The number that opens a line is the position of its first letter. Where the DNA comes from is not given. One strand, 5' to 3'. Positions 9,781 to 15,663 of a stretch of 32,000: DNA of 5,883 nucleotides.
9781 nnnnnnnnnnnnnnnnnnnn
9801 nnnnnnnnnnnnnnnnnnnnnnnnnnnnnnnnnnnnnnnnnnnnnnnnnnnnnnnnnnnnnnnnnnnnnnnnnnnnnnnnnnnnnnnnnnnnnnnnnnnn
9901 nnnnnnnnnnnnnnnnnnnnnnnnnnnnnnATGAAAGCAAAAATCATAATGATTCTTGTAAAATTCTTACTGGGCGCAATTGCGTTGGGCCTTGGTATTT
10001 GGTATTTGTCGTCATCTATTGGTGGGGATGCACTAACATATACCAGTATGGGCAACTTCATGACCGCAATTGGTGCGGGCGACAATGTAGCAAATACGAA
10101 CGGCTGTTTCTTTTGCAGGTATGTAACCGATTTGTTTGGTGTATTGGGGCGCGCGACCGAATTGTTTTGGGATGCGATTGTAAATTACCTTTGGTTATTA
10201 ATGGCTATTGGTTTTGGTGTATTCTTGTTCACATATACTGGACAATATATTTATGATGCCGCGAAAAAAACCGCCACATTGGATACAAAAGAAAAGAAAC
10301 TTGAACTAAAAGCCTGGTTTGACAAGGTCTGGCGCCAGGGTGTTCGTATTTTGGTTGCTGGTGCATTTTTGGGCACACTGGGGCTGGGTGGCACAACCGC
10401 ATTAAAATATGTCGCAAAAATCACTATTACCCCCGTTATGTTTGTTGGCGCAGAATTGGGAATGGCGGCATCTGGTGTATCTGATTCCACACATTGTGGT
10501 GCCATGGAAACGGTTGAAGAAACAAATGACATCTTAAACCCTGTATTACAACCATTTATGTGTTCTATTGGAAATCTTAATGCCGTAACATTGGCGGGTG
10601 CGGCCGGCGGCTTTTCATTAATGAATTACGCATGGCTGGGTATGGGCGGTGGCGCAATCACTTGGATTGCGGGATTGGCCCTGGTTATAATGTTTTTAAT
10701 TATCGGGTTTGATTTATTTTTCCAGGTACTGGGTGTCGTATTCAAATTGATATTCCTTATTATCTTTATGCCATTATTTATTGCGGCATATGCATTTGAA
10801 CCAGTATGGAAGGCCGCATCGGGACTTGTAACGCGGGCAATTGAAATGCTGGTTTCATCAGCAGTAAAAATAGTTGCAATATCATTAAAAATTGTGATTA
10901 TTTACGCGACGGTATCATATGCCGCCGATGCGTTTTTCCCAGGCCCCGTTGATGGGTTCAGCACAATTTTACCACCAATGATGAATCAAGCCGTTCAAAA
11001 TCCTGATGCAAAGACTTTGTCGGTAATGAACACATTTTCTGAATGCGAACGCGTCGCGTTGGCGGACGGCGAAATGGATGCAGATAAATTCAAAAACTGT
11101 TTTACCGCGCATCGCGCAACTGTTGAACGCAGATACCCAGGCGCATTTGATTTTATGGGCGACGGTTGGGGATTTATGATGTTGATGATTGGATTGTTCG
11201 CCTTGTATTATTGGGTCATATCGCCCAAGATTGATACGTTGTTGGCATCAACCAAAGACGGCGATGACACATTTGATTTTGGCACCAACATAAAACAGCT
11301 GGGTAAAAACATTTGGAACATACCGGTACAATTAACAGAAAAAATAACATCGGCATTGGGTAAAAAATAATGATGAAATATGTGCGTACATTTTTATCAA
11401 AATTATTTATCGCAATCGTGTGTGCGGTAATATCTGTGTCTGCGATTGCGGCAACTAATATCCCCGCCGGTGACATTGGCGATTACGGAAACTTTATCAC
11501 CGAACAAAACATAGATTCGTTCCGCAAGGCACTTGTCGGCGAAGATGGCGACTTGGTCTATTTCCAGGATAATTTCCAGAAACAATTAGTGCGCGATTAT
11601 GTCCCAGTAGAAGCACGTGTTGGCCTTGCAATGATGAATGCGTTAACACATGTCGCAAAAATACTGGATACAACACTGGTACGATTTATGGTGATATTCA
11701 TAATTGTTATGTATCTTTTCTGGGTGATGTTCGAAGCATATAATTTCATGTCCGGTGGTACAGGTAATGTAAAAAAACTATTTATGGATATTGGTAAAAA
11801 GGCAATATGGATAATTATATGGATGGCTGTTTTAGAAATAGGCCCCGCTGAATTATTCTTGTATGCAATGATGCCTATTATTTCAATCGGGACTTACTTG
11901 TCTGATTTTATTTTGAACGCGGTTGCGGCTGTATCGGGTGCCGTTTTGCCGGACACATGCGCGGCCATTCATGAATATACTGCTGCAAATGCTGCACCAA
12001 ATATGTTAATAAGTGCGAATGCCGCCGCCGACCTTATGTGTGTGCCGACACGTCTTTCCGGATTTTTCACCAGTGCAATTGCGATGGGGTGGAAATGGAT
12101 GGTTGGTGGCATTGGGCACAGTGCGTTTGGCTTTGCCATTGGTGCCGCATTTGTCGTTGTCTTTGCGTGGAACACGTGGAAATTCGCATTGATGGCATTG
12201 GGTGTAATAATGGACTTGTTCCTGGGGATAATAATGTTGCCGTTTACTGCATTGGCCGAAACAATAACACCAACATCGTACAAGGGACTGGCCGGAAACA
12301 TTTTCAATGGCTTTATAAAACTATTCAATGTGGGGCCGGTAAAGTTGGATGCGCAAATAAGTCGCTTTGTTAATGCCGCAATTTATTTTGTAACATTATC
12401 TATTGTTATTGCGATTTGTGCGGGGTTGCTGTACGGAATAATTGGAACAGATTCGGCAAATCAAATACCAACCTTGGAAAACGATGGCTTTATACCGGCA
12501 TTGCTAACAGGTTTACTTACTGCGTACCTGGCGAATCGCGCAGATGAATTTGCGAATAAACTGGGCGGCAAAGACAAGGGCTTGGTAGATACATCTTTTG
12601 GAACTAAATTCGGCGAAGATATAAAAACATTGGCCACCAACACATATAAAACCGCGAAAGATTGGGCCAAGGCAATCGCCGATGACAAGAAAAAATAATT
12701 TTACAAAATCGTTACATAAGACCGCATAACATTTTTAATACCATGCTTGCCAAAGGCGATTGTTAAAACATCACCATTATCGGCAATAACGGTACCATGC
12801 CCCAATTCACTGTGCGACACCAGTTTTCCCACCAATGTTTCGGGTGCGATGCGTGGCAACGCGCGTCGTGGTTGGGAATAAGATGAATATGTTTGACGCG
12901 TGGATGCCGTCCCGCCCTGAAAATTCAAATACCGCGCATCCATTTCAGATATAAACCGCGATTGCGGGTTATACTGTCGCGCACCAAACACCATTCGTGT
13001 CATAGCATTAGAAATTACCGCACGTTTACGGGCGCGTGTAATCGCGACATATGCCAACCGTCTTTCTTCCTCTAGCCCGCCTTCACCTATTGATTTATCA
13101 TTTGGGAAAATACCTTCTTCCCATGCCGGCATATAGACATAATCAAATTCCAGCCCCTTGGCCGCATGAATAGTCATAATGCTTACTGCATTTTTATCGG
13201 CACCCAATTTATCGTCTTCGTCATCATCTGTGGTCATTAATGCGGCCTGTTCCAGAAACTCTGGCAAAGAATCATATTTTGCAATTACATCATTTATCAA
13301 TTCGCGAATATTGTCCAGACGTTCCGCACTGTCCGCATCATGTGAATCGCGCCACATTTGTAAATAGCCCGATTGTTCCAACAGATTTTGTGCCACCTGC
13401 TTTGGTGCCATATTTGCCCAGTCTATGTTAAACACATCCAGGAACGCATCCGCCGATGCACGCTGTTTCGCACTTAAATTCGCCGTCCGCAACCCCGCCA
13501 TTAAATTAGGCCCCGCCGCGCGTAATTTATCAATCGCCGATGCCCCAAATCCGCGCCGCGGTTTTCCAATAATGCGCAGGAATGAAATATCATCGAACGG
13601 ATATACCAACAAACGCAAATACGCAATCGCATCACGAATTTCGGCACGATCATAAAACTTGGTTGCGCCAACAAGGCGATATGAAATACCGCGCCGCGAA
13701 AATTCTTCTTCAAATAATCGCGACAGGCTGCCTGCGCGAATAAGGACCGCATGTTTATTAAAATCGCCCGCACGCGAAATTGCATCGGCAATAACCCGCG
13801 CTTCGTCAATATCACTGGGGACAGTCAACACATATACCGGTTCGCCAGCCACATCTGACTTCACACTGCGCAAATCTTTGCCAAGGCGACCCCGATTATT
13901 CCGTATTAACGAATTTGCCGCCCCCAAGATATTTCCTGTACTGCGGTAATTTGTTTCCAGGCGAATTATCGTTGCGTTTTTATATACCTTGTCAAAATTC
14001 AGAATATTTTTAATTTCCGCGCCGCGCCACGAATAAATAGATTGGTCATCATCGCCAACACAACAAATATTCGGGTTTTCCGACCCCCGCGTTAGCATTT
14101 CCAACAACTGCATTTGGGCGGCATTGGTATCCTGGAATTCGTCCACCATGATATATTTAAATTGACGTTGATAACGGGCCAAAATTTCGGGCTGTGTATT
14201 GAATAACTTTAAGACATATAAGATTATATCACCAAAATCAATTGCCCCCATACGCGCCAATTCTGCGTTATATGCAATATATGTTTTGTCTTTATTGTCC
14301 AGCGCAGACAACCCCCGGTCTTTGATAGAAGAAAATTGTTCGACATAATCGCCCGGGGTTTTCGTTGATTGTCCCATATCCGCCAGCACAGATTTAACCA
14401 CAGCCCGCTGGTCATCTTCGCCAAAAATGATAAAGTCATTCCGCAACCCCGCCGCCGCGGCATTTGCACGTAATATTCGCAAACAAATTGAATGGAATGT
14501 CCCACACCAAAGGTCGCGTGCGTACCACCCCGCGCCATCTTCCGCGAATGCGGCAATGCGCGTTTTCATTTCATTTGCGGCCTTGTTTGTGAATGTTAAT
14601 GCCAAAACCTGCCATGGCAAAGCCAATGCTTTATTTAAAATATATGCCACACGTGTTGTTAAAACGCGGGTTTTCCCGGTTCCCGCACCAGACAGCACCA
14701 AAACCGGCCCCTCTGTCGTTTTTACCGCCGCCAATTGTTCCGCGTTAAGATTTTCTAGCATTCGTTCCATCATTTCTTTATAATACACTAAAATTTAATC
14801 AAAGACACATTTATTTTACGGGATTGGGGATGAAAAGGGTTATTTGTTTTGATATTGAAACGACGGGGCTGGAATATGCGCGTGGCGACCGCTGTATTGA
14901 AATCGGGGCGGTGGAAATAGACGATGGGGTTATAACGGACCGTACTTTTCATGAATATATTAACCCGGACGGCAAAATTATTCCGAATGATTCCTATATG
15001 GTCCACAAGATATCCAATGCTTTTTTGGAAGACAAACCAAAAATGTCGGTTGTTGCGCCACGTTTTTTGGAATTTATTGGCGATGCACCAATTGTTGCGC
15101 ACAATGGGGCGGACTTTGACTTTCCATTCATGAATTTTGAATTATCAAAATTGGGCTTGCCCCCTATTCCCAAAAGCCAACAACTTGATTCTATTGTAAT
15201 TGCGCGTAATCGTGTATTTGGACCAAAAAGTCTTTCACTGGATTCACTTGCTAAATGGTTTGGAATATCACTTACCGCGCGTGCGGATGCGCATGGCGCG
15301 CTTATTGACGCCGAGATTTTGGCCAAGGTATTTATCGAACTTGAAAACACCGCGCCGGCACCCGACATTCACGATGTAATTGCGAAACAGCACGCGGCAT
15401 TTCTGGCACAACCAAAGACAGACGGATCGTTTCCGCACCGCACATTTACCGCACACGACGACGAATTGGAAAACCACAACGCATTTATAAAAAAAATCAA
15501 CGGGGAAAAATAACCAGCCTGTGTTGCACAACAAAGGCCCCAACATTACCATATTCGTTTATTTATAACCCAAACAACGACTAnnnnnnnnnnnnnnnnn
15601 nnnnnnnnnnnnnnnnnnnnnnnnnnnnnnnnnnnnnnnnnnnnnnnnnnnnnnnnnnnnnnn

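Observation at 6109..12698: Stand-alone array of five paralogous TrbL/VirB6-like polytopic membrane proteins with no other secretion genes nearby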

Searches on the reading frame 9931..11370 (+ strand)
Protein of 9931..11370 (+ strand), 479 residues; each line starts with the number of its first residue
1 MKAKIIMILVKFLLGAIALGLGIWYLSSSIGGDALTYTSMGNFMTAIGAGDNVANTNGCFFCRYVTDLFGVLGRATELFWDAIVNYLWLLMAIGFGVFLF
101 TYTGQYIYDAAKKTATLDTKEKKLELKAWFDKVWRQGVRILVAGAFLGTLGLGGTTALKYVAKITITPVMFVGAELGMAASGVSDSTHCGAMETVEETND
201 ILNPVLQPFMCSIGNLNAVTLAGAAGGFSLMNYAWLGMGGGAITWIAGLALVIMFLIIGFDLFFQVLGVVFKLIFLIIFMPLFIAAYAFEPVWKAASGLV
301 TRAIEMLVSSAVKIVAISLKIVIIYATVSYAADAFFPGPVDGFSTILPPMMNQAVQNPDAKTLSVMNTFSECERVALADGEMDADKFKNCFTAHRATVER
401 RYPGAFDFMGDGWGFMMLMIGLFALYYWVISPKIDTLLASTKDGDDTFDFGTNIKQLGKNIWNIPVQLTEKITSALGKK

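Call 3: search_protein_families(library=pfam, proteins=[window:9931-11370:+], max_evalue=1)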
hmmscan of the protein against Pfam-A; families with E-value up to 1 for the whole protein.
window:9931-11370:+ (479 aa): 1 family
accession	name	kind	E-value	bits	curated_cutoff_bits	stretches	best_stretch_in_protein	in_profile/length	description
PF02925.21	gpD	-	0.023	15.1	25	1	165-227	69-129/141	Bacteriophage scaffolding protein D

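Call 4: search_protein_families(library=ncbifam, proteins=[window:9931-11370:+], max_evalue=1)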
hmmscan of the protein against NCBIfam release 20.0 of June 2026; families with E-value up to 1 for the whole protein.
window:9931-11370:+ (479 aa): 0 families

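Call 6: find_homologous_proteins(query=window:9931-11370:+, max_evalue=0.001)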
Query window:9931-11370:+ (479 aa): 725 proteins with E <= 0.001 among 8000 candidates; the best 120 are listed.
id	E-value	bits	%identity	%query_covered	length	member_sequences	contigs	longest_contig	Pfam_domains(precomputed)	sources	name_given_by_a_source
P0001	0.0e+0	1066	100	100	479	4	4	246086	-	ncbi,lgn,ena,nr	ncbi:MAG: hypothetical protein IJ866_01850 [Alphaproteobacteria bacterium]|nr:hypothetical protein [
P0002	2.2e-281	952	87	100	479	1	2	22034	-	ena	-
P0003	1.4e-278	943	86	100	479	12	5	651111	-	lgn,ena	-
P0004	1.6e-278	943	86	100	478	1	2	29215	-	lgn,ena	-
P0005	3.3e-278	942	86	100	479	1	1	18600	-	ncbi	-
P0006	6.0e-274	928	84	100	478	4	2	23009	-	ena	-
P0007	1.0e-273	927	85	100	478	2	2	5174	-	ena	-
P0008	4.0e-272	921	84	100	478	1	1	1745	-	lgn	-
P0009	6.6e-271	917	83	100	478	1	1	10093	-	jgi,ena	-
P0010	1.6e-268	910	84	100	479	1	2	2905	-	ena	-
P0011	2.8e-268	909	82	100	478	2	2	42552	-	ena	-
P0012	6.1e-268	908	81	100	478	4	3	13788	-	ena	-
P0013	8.2e-265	897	81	100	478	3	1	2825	-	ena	-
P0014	1.1e-264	897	82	100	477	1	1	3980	-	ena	-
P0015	1.5e-263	893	82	100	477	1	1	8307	-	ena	-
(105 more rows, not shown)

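Call 11: search_solved_structures(query=window:9931-11370:+, max_evalue=10)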
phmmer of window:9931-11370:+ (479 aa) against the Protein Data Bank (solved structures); distinct sequences matched with E-value up to 10: 0.

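Call 12: find_related_loci(query=window:9931-11370:+, collection=genome_contigs, flank=10000)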
Query window:9931-11370:+ (479 aa) in genome_contigs; peptide patterns used: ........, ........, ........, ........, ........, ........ (x = any residue, [..] = any of these).
184 stretches matched a pattern; 8 encode a relative of the query (tblastn E <= 1e-3); 8 distinct loci.
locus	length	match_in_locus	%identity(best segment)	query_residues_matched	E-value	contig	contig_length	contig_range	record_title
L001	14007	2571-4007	86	1-479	0e+0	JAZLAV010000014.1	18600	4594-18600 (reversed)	MAG: Candidatus Enterousia sp. isolate T1900045072_TC20190066.MAGScoT_cleanbin_000021 SGB_4619_k141_2279907, whole genom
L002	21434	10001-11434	80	1-479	0e+0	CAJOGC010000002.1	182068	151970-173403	uncultured Alphaproteobacteria bacterium isolate Sheep_2_mag_61 genome assembly, contig: scaffold_30, whole genome shotg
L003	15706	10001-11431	79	1-479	0e+0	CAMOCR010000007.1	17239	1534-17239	MAG: uncultured Alphaproteobacteria bacterium isolate SRR873604_bin.19_metaWRAP_v1.3_MAG genome assembly, contig: NODE_6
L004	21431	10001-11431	76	1-478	0e+0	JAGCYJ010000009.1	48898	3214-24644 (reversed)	MAG: Alphaproteobacteria bacterium isolate RGIG10235 Yak_Rumen-5__c1489077, whole genome shotgun sequence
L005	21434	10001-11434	67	1-479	0e+0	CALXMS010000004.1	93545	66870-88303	MAG: uncultured Alphaproteobacteria bacterium isolate BRZ_MB__bin43 genome assembly, contig: BRZ_MB__NODE_396_length_935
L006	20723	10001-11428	59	2-478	0e+0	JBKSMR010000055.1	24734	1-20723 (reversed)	MAG: Alphaproteobacteria bacterium isolate 125_22-69 k141_1079453, whole genome shotgun sequence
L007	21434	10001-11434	68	1-479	0e+0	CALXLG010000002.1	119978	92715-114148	MAG: uncultured Alphaproteobacteria bacterium isolate BRZ_FN__bin24 genome assembly, contig: BRZ_FN__NODE_124_length_119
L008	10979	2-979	82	153-479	1e-174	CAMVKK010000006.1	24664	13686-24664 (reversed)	MAG TPA_asm: uncultured Alphaproteobacteria bacterium isolate SRR8387720_bin.81_metaWRAP_v1.3_MAG genome assembly, conti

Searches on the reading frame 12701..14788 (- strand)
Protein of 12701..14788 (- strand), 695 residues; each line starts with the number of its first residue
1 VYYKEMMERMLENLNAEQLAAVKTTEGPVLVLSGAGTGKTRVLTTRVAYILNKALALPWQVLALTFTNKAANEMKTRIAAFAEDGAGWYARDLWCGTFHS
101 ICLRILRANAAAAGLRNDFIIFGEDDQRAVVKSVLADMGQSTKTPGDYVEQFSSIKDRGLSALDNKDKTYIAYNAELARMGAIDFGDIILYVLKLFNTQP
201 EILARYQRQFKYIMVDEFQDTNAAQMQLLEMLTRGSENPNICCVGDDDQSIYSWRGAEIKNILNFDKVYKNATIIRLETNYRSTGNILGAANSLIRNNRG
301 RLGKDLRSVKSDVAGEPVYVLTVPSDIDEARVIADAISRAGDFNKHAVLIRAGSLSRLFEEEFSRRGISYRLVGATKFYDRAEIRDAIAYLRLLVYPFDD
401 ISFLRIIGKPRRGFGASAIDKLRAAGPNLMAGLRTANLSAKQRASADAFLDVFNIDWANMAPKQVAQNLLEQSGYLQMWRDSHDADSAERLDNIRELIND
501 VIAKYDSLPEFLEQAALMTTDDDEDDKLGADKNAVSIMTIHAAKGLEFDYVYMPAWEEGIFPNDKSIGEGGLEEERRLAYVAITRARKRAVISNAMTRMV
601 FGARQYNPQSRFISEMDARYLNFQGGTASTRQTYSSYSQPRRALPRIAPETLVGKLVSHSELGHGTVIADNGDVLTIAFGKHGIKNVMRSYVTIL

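Call 8: search_protein_families(library=pfam, proteins=[window:12701-14788:-], max_evalue=0.00001)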
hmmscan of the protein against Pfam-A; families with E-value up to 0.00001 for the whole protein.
window:12701-14788:- (695 aa): 5 families
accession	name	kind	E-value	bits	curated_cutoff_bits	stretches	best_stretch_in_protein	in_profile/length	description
PF00580.27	UvrD-helicase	-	1.5e-80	271.2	23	1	14-269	1-270/271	UvrD/REP helicase N-terminal domain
PF13361.12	UvrD_C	-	1e-65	222.9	25.6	1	275-594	1-347/350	UvrD-like helicase C-terminal domain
PF13245.12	AAA_19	-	3.9e-20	72.8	25.1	1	18-253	1-132/134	AAA domain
PF13538.12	UvrD_C_2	-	4.6e-09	36.4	27.4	1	536-592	3-51/52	UvrD-like helicase C-terminal domain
PF13604.12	AAA_30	-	1.4e-08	35.1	27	0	14-83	2-71/191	AAA domain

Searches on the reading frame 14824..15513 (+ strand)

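Call 8: search_protein_families(library=pfam, proteins=[window:14824-15513:+], max_evalue=0.00001)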
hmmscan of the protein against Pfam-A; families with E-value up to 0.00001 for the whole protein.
window:14824-15513:+ (229 aa): 2 families
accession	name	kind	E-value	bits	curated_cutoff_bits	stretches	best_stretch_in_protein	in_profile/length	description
PF00929.31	RNase_T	-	9.8e-30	104.7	24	1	7-170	1-164/164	Exonuclease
PF13482.12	RNase_H_2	-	7.4e-11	42.7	22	1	7-158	1-124/165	RNase_H superfamily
